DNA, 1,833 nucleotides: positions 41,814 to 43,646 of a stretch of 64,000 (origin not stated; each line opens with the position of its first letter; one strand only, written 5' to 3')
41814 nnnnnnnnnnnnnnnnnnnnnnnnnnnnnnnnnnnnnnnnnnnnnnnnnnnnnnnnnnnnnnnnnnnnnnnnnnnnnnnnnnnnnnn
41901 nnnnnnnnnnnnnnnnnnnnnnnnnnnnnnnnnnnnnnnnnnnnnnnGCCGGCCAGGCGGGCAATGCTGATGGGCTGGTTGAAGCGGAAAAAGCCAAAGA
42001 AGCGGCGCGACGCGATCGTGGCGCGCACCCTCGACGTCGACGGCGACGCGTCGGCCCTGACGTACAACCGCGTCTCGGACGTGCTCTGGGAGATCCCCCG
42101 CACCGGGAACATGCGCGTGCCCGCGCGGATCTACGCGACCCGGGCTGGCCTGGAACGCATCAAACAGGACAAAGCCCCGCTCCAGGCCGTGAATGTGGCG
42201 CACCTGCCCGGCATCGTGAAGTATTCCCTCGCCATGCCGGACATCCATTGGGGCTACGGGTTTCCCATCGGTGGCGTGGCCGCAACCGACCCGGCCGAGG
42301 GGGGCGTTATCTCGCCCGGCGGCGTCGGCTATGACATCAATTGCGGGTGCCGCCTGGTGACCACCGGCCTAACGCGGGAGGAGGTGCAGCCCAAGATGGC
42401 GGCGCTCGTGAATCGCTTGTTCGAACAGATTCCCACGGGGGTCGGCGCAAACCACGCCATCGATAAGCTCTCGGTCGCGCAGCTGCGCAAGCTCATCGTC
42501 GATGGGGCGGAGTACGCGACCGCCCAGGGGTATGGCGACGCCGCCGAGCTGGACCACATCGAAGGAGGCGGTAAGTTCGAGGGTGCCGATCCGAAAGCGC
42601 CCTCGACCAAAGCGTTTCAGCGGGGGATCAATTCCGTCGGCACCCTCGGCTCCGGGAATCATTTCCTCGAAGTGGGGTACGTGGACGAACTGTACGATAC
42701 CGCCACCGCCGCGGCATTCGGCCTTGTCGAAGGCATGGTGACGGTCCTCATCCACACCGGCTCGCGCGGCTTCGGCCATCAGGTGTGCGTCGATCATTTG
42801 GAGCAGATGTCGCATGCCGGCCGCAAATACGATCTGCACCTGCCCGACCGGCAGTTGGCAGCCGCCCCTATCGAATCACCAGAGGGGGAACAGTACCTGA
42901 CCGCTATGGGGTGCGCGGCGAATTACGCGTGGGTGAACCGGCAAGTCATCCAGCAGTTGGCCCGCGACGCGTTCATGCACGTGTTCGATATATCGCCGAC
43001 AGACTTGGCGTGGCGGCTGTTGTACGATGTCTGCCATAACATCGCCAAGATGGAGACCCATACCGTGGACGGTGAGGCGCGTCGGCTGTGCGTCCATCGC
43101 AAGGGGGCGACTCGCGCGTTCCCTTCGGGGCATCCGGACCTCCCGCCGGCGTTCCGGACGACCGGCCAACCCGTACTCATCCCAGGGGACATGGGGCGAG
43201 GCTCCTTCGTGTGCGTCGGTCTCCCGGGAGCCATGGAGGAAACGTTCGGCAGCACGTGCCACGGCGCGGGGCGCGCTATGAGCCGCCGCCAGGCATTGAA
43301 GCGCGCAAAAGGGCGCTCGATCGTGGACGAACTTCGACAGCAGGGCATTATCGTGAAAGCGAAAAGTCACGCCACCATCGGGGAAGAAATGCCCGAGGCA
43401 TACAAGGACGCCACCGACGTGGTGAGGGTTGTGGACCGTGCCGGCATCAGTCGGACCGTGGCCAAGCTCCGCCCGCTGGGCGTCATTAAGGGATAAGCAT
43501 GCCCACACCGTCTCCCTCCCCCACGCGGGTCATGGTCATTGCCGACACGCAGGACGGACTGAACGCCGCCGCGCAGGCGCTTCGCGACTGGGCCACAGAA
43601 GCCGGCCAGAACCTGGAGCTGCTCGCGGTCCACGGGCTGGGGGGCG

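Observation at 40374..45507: Extended RNA-repair-like operon: receiver, tandem zinc-ribbon membrane protein, archease, RtcB, pseudo-receiver patatin phospholipase, macro domain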

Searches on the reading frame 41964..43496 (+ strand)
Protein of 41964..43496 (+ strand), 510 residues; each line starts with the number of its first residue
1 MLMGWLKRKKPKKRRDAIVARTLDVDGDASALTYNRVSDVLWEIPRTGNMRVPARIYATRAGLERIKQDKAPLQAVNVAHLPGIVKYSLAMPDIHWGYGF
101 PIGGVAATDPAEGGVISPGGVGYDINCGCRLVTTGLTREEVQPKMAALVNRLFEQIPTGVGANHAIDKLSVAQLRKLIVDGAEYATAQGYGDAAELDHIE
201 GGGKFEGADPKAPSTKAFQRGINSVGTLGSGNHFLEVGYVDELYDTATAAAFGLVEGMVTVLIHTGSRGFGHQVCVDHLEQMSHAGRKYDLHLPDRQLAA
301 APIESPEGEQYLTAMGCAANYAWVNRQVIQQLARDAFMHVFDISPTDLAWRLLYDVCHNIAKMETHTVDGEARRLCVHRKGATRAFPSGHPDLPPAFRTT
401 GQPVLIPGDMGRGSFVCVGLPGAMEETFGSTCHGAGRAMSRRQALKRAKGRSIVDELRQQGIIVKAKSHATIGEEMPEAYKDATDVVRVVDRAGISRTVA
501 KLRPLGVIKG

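Call 3: search_protein_families(library=pfam, proteins=[window:41964-43496:+], max_evalue=0.01)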
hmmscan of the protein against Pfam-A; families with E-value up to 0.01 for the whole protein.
window:41964-43496:+ (510 aa): 1 family
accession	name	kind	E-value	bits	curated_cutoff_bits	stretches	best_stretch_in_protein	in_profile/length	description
PF01139.22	RtcB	-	7.6e-168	559.6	27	1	74-510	1-426/426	tRNA-splicing ligase RtcB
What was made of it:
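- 41964..43496 (+): RtcB RNA 3'-phosphate/5'-OH ligase (510 aa, archaeal/eukaryal-like long type with a ~25-aa basic N-extension). PF01139, 560 bits (call 3).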

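Call 18: find_homologous_proteins(query=window:41964-43496:+, max_evalue=1e-50)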
Query window:41964-43496:+ (510 aa): 8000 proteins with E <= 1e-50 among 8000 candidates; the best 120 are listed.
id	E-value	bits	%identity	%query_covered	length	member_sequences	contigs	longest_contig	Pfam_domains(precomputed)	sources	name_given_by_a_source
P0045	0.0e+0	1170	100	100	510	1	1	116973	PF01139.23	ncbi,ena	-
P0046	1.7e-271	919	79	100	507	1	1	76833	PF01139.23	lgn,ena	-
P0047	1.5e-240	817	70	100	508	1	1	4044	PF01139.23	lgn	-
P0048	6.9e-238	809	73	95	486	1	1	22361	PF01139.23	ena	-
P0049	3.7e-197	674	63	94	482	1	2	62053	PF01139.23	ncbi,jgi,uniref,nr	ncbi:MAG: RtcB family protein [Candidatus Abyssobacteria bacterium SURF_17]|uniref:tRNA-splicing lig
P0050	2.1e-196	672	61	95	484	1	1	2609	PF01139.23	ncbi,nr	ncbi:MAG: RtcB family protein [Thermoleophilia bacterium]|nr:RtcB family protein [Thermoleophilia ba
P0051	5.3e-195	667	63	93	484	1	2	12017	PF01139.23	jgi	jgi:tRNA-splicing ligase RtcB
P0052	2.0e-194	665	61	94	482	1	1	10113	PF01139.23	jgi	jgi:tRNA-splicing ligase RtcB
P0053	4.5e-194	664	62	94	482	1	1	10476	PF01139.23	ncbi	-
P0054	2.1e-193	662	61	93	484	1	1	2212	PF01139.23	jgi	jgi:tRNA-splicing ligase RtcB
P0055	3.5e-193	661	60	95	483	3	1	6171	PF01139.23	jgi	jgi:tRNA-splicing ligase RtcB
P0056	4.0e-193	661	60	94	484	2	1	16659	PF01139.23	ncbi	-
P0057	5.2e-193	661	61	94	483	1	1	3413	PF01139.23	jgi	-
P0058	7.2e-193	660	62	94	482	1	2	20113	PF01139.23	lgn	-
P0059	8.2e-193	660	62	94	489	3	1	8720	PF01139.23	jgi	jgi:tRNA-splicing ligase RtcB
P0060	1.5e-192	659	60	95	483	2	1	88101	PF01139.23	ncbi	-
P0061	1.6e-192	659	61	93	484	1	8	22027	PF01139.23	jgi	jgi:tRNA-splicing ligase RtcB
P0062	2.2e-192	658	61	94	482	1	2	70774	PF01139.23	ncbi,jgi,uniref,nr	ncbi:MAG: RtcB family protein [Candidatus Abyssobacteria bacterium SURF_5]|uniref:tRNA-splicing liga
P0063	2.5e-192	658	61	94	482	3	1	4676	PF01139.23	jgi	jgi:tRNA-splicing ligase RtcB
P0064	4.3e-192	658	60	93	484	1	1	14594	PF01139.23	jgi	jgi:tRNA-splicing ligase RtcB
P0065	4.6e-192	657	61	94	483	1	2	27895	PF01139.23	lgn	-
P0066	5.6e-192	657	62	94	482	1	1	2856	PF01139.23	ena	-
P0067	6.5e-192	657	61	94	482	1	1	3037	PF01139.23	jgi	jgi:tRNA-splicing ligase RtcB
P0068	6.9e-192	657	60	94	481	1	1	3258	PF01139.23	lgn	-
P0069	2.0e-191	655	60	93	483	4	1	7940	PF01139.23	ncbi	ncbi:MAG: RtcB family protein [Acidobacteriota bacterium]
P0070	2.6e-191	655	59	94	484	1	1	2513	PF01139.23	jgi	jgi:tRNA-splicing ligase RtcB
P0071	2.6e-191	655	61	94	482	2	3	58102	PF01139.23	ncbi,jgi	jgi:tRNA-splicing ligase RtcB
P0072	3.0e-191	655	61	93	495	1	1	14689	PF01139.23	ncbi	-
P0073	3.3e-191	655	60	94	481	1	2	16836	PF01139.23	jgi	-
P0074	5.4e-191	654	60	94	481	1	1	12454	PF01139.23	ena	-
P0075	5.8e-191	654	60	94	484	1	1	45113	PF01139.23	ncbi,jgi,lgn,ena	-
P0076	6.2e-191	654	60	94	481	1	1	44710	PF01139.23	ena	-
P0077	9.0e-191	653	61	94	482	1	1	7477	PF01139.23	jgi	jgi:tRNA-splicing ligase RtcB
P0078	1.4e-190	653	60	94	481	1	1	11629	PF01139.23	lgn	-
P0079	1.6e-190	652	60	94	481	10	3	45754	PF01139.23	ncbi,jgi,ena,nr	ncbi:MAG: RNA-splicing ligase RtcB [Candidatus Latescibacterota bacterium]|nr:MAG: RNA-splicing liga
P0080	1.7e-190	652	62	94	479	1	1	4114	PF01139.23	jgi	jgi:tRNA-splicing ligase RtcB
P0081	1.8e-190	652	60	94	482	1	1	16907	PF01139.23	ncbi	-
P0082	1.8e-190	652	60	94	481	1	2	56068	PF01139.23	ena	-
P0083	1.8e-190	652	60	94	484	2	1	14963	PF01139.23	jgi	-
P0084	1.9e-190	652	56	99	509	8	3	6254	PF01139.23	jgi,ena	-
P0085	1.9e-190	652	60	94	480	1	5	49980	PF01139.23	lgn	-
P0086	2.1e-190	652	62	94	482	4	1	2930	PF01139.23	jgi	-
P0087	2.4e-190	652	60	94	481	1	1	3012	PF01139.23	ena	-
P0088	3.6e-190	651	60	94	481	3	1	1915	PF01139.23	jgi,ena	-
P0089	4.6e-190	651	58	99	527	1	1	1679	PF01139.23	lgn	-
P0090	4.8e-190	651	60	95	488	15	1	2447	PF01139.23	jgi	jgi:tRNA-splicing ligase RtcB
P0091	6.0e-190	650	59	93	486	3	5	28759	PF01139.23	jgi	-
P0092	6.4e-190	650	60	93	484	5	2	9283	PF01139.23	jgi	jgi:tRNA-splicing ligase RtcB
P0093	6.7e-190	650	60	94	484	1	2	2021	PF01139.23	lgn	-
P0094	6.9e-190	650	59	94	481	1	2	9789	PF01139.23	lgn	-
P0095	6.9e-190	650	60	94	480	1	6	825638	PF01139.23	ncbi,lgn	-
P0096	7.0e-190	650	60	93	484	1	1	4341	PF01139.23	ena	-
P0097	8.4e-190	650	61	93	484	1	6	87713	PF01139.23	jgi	-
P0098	8.4e-190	650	61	93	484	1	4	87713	PF01139.23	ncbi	-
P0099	9.5e-190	650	59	95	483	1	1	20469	PF01139.23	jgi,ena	-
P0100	1.3e-189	649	60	93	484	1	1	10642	PF01139.23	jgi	jgi:tRNA-splicing ligase RtcB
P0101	1.3e-189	649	60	93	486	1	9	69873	PF01139.23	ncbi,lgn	-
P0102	1.5e-189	649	60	94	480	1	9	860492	PF01139.23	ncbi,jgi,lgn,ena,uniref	uniref:tRNA-splicing ligase RtcB n=1 Tax=Rhodothermus marinus TaxID=29549 RepID=A0A7V2F6H9_RHOMR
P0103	1.7e-189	649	60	94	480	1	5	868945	PF01139.23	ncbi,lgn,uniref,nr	ncbi:RtcB family protein [Rhodothermus bifroesti]|uniref:RtcB family protein n=1 Tax=Rhodothermus bi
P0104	1.8e-189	649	60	94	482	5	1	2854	PF01139.23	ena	-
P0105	2.0e-189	649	60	93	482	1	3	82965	PF01139.23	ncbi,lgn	-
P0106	2.5e-189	648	61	93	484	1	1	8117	PF01139.23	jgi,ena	-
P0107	2.6e-189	648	60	95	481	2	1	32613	PF01139.23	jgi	jgi:tRNA-splicing ligase RtcB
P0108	2.8e-189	648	58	93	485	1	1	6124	PF01139.23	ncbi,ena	-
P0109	2.8e-189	648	60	94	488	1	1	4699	PF01139.23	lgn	-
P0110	3.0e-189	648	59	94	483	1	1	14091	PF01139.23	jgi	jgi:tRNA-splicing ligase RtcB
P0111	3.4e-189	648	60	94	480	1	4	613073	PF01139.23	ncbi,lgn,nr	ncbi:RNA-splicing ligase RtcB [bacterium HR18]|nr:RNA-splicing ligase RtcB [bacterium HR18]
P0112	3.5e-189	648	59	93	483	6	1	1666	PF01139.23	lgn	-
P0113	3.8e-189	648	60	93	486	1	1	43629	PF01139.23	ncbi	-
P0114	4.6e-189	648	60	93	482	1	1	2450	PF01139.23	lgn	-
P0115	4.9e-189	647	59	95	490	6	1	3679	PF01139.23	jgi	-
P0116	4.9e-189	647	60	93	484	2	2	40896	PF01139.23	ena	-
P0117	5.1e-189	647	60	94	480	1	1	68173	PF01139.23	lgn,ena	-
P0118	5.3e-189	647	60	94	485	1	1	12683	PF01139.23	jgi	jgi:tRNA-splicing ligase RtcB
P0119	6.1e-189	647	61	94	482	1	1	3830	PF01139.23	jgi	jgi:tRNA-splicing ligase RtcB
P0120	1.1e-188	646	59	93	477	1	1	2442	PF01139.23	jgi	jgi:tRNA-splicing ligase RtcB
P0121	1.1e-188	646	61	93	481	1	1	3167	PF01139.23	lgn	-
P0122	1.4e-188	646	59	94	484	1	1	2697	PF01139.23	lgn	-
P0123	1.6e-188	646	58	95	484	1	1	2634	PF01139.23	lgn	-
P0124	1.7e-188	646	60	93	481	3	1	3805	PF01139.23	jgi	jgi:tRNA-splicing ligase RtcB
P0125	1.9e-188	646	60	94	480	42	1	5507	PF01139.23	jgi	-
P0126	3.6e-188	645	59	95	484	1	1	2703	PF01139.23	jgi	-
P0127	3.7e-188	645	60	93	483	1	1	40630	PF01139.23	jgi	jgi:tRNA-splicing ligase RtcB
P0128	3.9e-188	645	61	94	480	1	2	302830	PF01139.23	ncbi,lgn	-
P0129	4.7e-188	644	60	94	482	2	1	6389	PF01139.23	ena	-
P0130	6.6e-188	644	60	94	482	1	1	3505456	PF01139.23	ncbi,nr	ncbi:MAG: RtcB family protein [Candidatus Hydrogenedentota bacterium]|nr:MAG: RtcB family protein [C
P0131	7.7e-188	644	60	94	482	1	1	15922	PF01139.23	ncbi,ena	-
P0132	1.0e-187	643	60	94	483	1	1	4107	PF01139.23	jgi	jgi:tRNA-splicing ligase RtcB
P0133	1.1e-187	643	61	94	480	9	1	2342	PF01139.23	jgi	jgi:tRNA-splicing ligase RtcB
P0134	1.1e-187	643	59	96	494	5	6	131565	PF01139.23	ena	-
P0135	1.2e-187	643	57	94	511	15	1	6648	PF01139.23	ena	-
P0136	1.2e-187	643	59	94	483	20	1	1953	PF01139.23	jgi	-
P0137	1.4e-187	643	60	95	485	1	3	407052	PF01139.23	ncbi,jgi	jgi:tRNA-splicing ligase RtcB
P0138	1.4e-187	643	59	95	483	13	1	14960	PF01139.23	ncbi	-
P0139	1.4e-187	643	59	94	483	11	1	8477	PF01139.23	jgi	jgi:tRNA-splicing ligase RtcB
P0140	1.6e-187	643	60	94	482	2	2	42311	PF01139.23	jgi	-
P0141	1.6e-187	642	59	93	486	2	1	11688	PF01139.23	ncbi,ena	-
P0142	1.8e-187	642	61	94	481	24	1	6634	PF01139.23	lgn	-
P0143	1.9e-187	642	59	95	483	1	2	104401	PF01139.23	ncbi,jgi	jgi:tRNA-splicing ligase RtcB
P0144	1.9e-187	642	59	93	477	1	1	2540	PF01139.23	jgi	-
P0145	1.9e-187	642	60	94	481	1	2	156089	PF01139.23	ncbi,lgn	ncbi:MAG: RtcB family protein [Candidatus Binatia bacterium]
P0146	2.3e-187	642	60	94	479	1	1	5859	PF01139.23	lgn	-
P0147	2.3e-187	642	59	93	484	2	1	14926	PF01139.23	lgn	-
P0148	2.7e-187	642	59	93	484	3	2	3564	PF01139.23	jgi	jgi:tRNA-splicing ligase RtcB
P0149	2.8e-187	642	61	93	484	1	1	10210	PF01139.23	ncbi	ncbi:RtcB family protein [Caldithrix abyssi]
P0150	2.8e-187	642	60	93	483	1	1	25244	PF01139.23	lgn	-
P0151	2.9e-187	642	61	93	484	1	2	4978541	PF01139.23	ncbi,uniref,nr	ncbi:protein of unknown function UPF0027 [Caldithrix abyssi DSM 13497]|uniref:tRNA-splicing ligase R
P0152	3.2e-187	641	60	94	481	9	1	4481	PF01139.23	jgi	jgi:tRNA-splicing ligase RtcB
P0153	3.3e-187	641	61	94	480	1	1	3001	PF01139.23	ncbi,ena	-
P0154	3.5e-187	641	60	95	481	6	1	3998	PF01139.23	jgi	jgi:tRNA-splicing ligase RtcB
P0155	3.9e-187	641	61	93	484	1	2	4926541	PF01139.23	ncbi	ncbi:RtcB family protein [Calditrichota bacterium LG25]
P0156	4.0e-187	641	59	93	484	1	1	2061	PF01139.23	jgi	jgi:tRNA-splicing ligase RtcB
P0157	4.4e-187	641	60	93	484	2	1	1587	PF01139.23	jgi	-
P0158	4.7e-187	641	60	94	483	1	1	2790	PF01139.23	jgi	jgi:tRNA-splicing ligase RtcB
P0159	4.8e-187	641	60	93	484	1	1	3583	PF01139.23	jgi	-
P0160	5.3e-187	641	59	94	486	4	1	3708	PF01139.23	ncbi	-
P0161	5.4e-187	641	59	94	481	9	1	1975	PF01139.23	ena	-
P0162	7.2e-187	640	60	95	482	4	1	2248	PF01139.23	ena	-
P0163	7.5e-187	640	59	93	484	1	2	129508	PF01139.23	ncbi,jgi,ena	-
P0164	7.8e-187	640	59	93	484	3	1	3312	PF01139.23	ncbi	-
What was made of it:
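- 41964..43496 (+): It is about 60% identical to RtcB of many phyla (call 18).
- Closest known: RtcB–archease RNA ligase pair. Same: This RtcB is about 60% identical to many bacterial RtcBs of this type (calls 3, 18).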

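Call 19: find_encoding_contigs(protein=P0049, flank=6000, max_places=1)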
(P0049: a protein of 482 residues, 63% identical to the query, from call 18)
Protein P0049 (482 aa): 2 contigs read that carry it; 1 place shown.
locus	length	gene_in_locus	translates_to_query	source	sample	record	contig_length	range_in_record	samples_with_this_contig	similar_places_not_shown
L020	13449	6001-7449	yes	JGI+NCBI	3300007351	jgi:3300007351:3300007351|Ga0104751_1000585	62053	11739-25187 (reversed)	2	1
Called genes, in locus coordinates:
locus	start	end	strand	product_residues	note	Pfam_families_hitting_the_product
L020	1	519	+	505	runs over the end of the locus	PF13231:PMT_2 (weak)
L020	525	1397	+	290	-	PF04794:YdjC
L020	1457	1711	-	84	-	-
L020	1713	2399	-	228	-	PF00512:HisKA, PF02518:HATPase_c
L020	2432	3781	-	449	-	PF13513:HEAT_EZ (faint), PF13646:HEAT_2, PF02985:HEAT (faint), PF03130:HEAT_PBS (faint), PF23227:HEAT_MROH2B_C (faint), PF00514:Arm (faint), PF12717:Cnd1 (faint), PF13646:HEAT_2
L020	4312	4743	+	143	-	PF00072:Response_reg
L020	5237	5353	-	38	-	-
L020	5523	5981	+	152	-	PF01951:Archease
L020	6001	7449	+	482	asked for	PF01139:RtcB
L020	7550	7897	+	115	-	PF04430:DUF498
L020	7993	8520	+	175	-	PF01661:Macro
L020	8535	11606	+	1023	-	PF13416:SBP_bac_8, PF01547:SBP_bac_1, PF13320:GH123_cat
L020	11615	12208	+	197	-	PF04892:VanZ-LLP1 (weak)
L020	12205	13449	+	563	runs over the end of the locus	PF00884:Sulfatase, PF01663:Phosphodiest (faint), PF16347:SGSH_C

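Call 20: find_encoding_contigs(protein=P0102, flank=6000, max_places=1)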
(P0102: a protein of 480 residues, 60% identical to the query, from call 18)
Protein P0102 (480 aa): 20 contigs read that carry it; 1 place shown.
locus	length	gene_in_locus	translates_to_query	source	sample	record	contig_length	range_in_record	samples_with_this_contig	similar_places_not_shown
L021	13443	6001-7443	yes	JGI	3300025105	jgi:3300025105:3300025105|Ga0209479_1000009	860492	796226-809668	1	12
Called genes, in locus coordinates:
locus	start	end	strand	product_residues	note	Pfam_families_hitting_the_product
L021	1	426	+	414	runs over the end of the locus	PF01266:DAO, PF07992:Pyr_redox_2 (faint), PF13738:Pyr_redox_3 (faint)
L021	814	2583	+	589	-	-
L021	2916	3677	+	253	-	-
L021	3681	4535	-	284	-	PF00702:Hydrolase (faint), PF05116:S6PP (faint), PF08282:Hydrolase_3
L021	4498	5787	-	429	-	PF09488:Osmo_MPGsynth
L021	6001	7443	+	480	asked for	PF01139:RtcB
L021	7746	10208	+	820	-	PF13620:CarboxypepD_reg, PF13715:CarbopepD_reg_2, PF07715:Plug, PF00593:TonB_dep_Rec_b-barrel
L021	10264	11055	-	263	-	PF07719:TPR_2 (weak), PF18935:DUF5683 (faint)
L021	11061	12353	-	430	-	PF13415:Beta-prop_FBX42, PF13964:Beta-prop_Calicin, PF24681:Kelch_KLHDC2_KLHL20_DRC7, PF25210:Kelch_FKB95, PF01344:Kelch_1, PF24981:Beta-prop_ATRN-LZTR1, PF13415:Beta-prop_FBX42, PF25210:Kelch_FKB95, +7 more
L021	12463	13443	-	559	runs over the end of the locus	PF00069:Pkinase, PF07714:PK_Tyr_Ser-Thr, PF03109:ABC1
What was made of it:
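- RtcB of Rhodothermus is solitary (call 20).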

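Call 21: find_encoding_contigs(protein=P0130, flank=6000, max_places=1)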
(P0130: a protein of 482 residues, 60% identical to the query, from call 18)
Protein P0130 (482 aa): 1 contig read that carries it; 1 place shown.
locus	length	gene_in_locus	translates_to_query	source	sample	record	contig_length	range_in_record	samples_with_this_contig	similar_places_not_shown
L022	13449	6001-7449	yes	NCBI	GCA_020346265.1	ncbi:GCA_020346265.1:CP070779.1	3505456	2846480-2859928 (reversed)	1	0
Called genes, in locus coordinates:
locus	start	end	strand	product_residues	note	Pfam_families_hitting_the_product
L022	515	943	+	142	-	PF00903:Glyoxalase, PF13669:Glyoxalase_4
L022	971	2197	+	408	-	PF04412:AcnX, PF28403:AcnX_2nd, PF28406:AcnX_3rd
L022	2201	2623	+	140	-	PF01989:AcnX_swivel_put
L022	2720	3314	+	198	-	PF02629:CoA_binding, PF13380:CoA_binding_2, PF13607:Succ_CoA_lig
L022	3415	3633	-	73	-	PF25596:CPSase_L_D1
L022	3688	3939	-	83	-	-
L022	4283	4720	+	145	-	PF00072:Response_reg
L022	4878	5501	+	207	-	-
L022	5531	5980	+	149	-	PF01951:Archease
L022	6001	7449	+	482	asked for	PF01139:RtcB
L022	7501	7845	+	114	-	PF04430:DUF498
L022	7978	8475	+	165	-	PF01661:Macro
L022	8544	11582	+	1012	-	PF01547:SBP_bac_1, PF13416:SBP_bac_8, PF13320:GH123_cat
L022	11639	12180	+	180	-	PF04892:VanZ-LLP1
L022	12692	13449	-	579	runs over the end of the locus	PF02129:Peptidase_S15, PF08530:PepX_C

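Call 31: search_protein_families(library=padloc, proteins=[window:41964-43496:+], max_evalue=0.01)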
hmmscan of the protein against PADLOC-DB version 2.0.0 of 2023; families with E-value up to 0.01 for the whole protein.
window:41964-43496:+ (510 aa): 0 families

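Call 32: search_protein_families(library=ncbifam, proteins=[window:41964-43496:+], max_evalue=0.001)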
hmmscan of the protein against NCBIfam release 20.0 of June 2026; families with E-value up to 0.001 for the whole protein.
window:41964-43496:+ (510 aa): 4 families
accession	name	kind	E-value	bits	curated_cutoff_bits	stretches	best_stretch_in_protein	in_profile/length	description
NF038162.1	RtcB_rel_intein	exception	2.4e-210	701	1150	2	126-510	578-961/961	intein-containing RtcB family protein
NF007153.0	PRK09588.1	equivalog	6.6e-47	160.3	407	2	210-508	114-371/379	RNA ligase RtcB family protein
TIGR03073.1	release_rtcB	hypoth_equivalog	4.1e-38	131.3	271.8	2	216-504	109-356/356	RNA ligase RtcB family protein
NF052663.1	RtcB_rel_intein2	exception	6.7e-31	107.8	1050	2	220-510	376-626/626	intein-containing RctB family protein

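Call 43: search_protein_families(library=pfam, proteins=[L022:7501-7845:+], max_evalue=0.001)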
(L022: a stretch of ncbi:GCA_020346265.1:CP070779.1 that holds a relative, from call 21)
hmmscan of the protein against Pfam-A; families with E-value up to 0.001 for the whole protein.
L022:7501-7845:+ (114 aa): 1 family
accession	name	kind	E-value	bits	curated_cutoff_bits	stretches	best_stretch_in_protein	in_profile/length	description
PF04430.19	DUF498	-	3.3e-26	91.9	33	1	3-111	1-109/109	Protein of unknown function (DUF498/DUF598)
